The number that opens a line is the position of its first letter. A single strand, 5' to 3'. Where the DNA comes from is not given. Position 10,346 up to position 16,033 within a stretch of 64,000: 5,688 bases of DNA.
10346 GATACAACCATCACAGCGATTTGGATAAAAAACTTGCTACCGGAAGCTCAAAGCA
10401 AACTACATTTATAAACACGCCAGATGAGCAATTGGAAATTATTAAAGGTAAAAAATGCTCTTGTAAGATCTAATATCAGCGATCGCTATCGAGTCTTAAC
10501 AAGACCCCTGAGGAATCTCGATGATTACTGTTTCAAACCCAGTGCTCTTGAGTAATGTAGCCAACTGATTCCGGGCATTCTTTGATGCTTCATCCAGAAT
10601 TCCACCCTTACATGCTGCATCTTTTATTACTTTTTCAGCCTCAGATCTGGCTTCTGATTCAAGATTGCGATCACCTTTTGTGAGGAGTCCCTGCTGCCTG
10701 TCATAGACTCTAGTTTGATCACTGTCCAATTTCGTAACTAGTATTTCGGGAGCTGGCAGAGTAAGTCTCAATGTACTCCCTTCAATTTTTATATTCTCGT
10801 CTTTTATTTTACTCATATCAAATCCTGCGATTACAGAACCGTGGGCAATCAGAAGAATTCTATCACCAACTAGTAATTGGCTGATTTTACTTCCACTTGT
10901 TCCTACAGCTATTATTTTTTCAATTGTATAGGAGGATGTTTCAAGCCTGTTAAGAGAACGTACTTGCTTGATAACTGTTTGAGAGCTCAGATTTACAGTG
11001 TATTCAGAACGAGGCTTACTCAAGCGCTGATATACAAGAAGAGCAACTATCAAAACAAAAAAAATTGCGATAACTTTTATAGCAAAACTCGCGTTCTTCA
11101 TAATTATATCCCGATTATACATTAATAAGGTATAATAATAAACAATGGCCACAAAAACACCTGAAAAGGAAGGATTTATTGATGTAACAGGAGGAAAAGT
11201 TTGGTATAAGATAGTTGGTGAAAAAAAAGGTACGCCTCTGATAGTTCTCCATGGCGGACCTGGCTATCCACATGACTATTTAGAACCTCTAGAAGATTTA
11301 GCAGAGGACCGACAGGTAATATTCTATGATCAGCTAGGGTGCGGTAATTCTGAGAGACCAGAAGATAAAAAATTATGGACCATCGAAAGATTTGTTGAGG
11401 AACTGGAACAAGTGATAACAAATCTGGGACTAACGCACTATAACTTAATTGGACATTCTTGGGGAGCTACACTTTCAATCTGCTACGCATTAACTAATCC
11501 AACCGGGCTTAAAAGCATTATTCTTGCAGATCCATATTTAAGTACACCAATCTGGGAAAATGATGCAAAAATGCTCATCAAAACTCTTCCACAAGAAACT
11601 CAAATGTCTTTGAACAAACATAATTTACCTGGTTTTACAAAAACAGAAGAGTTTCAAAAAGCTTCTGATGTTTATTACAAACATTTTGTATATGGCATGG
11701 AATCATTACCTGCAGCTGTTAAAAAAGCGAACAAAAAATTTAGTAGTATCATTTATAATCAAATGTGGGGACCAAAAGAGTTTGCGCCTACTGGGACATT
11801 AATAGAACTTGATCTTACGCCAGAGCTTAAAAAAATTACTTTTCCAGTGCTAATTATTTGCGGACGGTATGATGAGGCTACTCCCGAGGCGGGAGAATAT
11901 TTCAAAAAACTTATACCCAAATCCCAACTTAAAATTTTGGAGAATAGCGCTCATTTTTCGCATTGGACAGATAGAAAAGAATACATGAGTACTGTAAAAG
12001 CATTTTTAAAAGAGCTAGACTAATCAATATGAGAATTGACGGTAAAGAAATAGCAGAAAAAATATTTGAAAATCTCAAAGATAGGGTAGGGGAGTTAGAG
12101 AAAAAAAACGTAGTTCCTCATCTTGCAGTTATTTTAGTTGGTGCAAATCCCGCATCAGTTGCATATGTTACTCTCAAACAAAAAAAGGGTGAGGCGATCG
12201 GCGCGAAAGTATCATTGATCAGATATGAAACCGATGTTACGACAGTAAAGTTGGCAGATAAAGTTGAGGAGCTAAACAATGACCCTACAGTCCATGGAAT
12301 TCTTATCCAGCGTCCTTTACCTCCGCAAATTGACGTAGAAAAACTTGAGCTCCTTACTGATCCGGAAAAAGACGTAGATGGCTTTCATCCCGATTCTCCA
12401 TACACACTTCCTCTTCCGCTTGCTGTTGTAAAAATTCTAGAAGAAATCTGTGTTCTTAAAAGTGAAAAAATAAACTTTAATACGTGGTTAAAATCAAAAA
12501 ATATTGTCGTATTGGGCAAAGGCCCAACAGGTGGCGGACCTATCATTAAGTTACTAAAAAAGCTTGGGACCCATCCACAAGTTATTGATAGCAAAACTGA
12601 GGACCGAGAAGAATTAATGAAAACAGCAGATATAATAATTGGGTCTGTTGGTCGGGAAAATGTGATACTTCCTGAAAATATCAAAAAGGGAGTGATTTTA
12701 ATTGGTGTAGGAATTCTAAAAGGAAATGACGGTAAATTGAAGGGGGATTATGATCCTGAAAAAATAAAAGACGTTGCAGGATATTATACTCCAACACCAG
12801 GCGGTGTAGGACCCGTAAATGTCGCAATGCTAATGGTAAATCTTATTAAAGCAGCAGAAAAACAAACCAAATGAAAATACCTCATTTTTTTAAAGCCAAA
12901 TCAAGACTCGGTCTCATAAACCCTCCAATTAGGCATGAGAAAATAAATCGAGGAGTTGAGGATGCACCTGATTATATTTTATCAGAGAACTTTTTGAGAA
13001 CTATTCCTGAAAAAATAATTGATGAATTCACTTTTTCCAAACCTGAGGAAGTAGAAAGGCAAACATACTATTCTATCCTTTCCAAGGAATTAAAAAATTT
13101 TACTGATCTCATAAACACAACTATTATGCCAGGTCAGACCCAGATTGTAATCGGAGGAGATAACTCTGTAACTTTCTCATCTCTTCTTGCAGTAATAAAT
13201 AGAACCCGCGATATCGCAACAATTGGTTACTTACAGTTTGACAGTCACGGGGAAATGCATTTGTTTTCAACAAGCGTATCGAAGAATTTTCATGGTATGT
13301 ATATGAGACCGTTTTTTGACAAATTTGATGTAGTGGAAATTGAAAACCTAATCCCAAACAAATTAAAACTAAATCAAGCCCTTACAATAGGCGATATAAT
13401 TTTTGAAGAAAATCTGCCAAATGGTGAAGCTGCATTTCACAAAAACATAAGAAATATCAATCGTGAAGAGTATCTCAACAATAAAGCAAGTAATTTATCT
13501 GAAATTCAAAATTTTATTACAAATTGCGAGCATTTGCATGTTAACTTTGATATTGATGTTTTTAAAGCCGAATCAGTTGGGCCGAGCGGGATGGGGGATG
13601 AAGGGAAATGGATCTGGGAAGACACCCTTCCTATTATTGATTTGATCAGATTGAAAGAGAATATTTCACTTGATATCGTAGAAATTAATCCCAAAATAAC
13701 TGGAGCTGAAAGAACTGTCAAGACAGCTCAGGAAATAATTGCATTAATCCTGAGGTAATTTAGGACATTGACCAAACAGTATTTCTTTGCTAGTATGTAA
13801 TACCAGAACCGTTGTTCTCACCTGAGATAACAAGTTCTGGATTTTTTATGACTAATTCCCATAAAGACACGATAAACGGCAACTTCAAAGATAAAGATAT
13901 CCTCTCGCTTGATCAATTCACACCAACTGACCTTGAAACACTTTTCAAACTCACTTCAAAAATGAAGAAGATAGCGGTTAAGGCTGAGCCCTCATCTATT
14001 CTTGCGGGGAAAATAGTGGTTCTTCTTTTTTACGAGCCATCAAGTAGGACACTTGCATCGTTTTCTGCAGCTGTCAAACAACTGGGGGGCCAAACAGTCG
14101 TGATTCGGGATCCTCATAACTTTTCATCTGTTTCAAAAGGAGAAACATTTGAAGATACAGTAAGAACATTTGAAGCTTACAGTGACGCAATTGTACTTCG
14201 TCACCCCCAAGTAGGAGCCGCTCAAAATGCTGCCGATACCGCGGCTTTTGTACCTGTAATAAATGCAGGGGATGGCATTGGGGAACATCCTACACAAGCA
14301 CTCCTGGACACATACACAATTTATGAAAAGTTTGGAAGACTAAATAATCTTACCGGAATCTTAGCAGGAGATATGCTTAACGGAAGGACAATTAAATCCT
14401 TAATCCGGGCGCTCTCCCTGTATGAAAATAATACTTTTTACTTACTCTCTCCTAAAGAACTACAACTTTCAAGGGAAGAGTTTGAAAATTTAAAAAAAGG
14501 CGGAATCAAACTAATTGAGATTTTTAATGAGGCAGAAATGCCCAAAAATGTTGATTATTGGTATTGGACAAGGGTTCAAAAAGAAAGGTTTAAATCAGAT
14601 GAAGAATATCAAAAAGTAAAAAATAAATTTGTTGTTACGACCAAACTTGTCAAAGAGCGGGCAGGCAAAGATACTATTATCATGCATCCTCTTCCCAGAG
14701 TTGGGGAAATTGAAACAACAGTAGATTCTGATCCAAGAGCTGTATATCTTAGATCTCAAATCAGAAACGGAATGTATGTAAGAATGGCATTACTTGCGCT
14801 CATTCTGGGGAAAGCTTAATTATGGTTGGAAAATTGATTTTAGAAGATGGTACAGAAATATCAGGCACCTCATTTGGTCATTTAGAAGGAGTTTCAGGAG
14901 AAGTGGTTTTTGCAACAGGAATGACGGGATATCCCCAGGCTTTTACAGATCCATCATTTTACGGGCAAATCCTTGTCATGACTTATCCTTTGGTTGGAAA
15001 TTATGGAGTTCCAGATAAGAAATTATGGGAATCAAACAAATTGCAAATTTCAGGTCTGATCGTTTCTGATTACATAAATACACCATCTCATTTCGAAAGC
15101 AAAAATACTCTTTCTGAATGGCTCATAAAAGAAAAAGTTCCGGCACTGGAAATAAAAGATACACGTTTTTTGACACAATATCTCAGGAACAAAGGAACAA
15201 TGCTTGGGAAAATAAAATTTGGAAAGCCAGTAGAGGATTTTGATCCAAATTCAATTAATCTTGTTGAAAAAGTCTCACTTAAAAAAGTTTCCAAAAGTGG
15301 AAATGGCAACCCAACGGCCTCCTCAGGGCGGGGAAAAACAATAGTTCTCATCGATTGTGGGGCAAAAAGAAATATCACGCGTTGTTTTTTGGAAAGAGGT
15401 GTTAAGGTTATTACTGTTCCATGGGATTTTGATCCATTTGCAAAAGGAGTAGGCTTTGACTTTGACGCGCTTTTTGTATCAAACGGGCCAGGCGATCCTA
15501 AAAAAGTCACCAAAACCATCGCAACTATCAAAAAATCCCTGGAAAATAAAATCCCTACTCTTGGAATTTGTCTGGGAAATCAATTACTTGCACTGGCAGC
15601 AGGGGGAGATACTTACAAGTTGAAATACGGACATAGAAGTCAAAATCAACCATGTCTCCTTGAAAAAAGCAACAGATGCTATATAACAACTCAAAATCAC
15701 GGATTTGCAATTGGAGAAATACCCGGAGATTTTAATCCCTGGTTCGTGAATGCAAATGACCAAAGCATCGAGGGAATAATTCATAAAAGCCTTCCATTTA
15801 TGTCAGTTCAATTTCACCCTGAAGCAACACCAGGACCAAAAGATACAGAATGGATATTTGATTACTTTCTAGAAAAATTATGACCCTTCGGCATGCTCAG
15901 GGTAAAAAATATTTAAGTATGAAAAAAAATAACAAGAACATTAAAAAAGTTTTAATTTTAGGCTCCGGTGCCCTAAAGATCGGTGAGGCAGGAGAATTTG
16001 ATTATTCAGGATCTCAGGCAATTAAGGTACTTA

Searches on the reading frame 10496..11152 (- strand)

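Call 64: search_protein_families(library=pfam, proteins=[window:10496-11152:-], max_evalue=0.000001)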
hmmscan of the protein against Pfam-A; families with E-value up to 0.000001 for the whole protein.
window:10496-11152:- (218 aa): 1 family
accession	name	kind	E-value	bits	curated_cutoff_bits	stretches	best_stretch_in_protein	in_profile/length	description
PF14014.11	DUF4230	-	1.2e-35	123.3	27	1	62-211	1-148/148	Protein of unknown function (DUF4230)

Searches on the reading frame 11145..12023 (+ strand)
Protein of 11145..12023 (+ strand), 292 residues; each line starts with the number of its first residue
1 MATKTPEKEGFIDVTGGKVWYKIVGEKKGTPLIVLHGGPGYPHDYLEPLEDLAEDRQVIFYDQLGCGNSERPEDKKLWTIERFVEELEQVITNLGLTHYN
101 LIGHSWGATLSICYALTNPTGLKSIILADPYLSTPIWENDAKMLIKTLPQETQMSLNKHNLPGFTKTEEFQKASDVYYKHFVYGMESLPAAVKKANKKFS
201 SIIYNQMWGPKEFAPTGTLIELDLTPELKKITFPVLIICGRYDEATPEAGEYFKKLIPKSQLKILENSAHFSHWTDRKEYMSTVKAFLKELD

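Call 64: search_protein_families(library=pfam, proteins=[window:11145-12023:+], max_evalue=0.000001)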
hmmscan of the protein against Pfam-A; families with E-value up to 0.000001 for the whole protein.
window:11145-12023:+ (292 aa): 3 families
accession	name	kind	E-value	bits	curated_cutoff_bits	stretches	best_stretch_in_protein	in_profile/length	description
PF00561.26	Abhydrolase_1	-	3.1e-34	119.2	25.8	1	31-275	2-243/245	alpha/beta hydrolase fold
PF12697.13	Abhydrolase_6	-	9.5e-14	53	26.3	1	32-279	1-213/217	Alpha/beta hydrolase family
PF12146.15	Hydrolase_4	-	2e-12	47.4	27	1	32-136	7-115/239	Serine aminopeptidase, S33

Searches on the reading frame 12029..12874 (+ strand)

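Call 64: search_protein_families(library=pfam, proteins=[window:12029-12874:+], max_evalue=0.000001)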
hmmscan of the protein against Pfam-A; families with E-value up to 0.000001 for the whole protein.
window:12029-12874:+ (281 aa): 2 families
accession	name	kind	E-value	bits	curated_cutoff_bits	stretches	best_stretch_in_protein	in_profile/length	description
PF00763.28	THF_DHG_CYH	-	4.6e-35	120.8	32.8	1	3-117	1-115/115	Tetrahydrofolate dehydrogenase/cyclohydrolase, catalytic domain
PF02882.25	THF_DHG_CYH_C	-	1.1e-32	113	27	1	153-279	33-159/160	Tetrahydrofolate dehydrogenase/cyclohydrolase, NAD(P)-binding domain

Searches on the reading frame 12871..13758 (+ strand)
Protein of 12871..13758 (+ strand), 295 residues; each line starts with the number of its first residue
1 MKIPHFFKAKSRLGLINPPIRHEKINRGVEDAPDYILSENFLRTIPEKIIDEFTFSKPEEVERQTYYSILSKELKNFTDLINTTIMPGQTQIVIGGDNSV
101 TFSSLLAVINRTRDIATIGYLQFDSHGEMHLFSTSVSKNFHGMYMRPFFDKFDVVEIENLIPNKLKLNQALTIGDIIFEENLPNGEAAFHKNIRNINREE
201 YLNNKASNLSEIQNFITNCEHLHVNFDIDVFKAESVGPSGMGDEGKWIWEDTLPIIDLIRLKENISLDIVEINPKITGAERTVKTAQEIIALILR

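Call 65: search_protein_families(library=pfam, proteins=[window:12871-13758:+], max_evalue=0.000001)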
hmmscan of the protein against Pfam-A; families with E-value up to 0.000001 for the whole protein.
window:12871-13758:+ (295 aa): 1 family
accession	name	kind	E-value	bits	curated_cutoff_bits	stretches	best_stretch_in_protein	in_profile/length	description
PF00491.26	Arginase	-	4.1e-22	79.4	22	1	23-291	14-275/280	Arginase family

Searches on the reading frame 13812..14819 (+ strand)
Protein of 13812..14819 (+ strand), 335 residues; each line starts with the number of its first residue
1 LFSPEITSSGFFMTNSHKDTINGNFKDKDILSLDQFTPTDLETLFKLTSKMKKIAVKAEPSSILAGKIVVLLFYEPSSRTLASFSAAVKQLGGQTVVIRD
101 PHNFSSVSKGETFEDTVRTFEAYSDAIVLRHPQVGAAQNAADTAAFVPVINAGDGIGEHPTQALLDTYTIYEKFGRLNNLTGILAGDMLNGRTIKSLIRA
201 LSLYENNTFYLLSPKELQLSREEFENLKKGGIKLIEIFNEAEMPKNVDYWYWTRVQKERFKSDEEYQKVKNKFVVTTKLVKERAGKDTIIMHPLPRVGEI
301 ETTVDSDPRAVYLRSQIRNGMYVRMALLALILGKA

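Call 65: search_protein_families(library=pfam, proteins=[window:13812-14819:+], max_evalue=0.000001)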
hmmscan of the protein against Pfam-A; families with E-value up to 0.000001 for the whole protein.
window:13812-14819:+ (335 aa): 2 families
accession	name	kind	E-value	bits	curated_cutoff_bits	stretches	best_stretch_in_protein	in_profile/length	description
PF02729.26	OTCace_N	-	1.9e-44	151.8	29.9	1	28-172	1-148/148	Aspartate/ornithine carbamoyltransferase, carbamoyl-P binding domain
PF00185.30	OTCace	-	4.3e-25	89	29.4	1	181-330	4-156/157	Aspartate/ornithine carbamoyltransferase, Asp/Orn binding domain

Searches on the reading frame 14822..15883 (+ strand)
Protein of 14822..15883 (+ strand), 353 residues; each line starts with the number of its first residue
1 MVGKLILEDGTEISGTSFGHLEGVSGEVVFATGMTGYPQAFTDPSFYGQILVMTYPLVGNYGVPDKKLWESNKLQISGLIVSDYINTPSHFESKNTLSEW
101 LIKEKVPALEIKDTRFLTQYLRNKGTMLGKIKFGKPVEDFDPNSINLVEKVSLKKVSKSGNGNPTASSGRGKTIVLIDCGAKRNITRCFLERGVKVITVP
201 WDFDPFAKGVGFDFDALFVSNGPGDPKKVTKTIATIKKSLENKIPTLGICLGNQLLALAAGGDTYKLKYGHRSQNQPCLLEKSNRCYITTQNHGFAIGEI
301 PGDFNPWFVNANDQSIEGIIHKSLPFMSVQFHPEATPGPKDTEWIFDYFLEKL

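Call 65: search_protein_families(library=pfam, proteins=[window:14822-15883:+], max_evalue=0.000001)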
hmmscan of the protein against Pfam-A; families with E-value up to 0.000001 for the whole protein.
window:14822-15883:+ (353 aa): 3 families
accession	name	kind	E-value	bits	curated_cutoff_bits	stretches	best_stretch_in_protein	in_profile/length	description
PF00117.34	GATase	-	2.1e-54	184.5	22.8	1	175-351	1-189/190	Glutamine amidotransferase class-I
PF00988.28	CPSase_sm_chain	-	8e-45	152.2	27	1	5-131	1-126/126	Carbamoyl-phosphate synthase small chain, CPSase domain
PF07722.19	Peptidase_C26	-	7e-11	42.7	20.5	0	221-266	83-128/219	Peptidase C26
